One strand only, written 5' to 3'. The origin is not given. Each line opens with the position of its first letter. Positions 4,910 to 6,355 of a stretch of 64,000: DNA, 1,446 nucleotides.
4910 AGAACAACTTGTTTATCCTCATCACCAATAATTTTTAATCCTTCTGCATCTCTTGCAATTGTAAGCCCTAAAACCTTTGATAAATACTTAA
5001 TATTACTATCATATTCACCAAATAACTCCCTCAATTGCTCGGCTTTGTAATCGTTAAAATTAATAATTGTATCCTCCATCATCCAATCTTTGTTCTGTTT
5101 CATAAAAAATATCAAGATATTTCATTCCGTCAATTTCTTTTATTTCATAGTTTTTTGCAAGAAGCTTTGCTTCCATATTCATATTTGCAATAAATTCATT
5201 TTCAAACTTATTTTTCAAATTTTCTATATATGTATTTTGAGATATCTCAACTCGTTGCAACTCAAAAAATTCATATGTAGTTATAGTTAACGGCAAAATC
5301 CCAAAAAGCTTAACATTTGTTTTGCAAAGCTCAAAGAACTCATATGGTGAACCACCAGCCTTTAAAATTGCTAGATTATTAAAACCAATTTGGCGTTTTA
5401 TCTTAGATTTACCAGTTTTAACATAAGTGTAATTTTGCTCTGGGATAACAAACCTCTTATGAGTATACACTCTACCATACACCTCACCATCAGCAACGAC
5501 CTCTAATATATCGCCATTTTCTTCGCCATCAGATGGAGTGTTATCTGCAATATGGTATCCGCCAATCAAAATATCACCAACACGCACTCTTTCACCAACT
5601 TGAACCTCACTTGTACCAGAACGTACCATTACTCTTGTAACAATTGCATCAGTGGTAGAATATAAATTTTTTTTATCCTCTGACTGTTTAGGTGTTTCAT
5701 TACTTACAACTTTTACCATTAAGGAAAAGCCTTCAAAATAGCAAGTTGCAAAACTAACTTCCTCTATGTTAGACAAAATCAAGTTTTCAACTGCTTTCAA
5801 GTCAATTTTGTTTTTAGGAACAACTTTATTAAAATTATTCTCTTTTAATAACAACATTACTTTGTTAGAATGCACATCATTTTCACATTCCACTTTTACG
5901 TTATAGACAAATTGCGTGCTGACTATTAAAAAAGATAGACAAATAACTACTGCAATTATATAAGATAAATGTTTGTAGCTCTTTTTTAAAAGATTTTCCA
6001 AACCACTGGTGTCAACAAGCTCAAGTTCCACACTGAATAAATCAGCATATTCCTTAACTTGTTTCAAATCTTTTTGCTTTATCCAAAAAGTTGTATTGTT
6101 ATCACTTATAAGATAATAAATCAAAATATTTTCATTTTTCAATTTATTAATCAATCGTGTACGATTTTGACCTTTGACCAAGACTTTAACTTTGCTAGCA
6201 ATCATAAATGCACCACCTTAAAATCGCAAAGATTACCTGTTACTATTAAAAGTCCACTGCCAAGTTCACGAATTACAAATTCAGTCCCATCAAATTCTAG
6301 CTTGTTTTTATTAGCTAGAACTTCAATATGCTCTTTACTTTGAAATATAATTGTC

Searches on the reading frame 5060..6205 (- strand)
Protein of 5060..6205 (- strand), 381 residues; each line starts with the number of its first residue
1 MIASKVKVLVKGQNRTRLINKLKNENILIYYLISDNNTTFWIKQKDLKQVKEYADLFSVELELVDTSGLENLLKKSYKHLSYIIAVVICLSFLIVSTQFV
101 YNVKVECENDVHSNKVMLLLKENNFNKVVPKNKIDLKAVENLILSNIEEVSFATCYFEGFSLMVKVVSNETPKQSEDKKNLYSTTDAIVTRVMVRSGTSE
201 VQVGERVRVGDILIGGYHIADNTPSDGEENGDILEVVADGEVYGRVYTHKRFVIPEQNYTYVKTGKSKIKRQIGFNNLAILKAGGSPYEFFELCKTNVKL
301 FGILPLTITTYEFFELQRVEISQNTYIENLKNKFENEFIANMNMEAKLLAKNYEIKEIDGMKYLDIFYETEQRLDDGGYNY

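Call 39: search_protein_families(library=pfam, proteins=[window:5060-6205:-], max_evalue=0.01)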
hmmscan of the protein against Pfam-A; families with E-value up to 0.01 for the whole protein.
window:5060-6205:- (381 aa): 1 family
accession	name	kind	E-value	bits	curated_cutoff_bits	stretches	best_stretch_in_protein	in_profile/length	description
PF06898.16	YqfD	-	2.3e-56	191.8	25.2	1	4-372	5-377/379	Putative stage IV sporulation protein YqfD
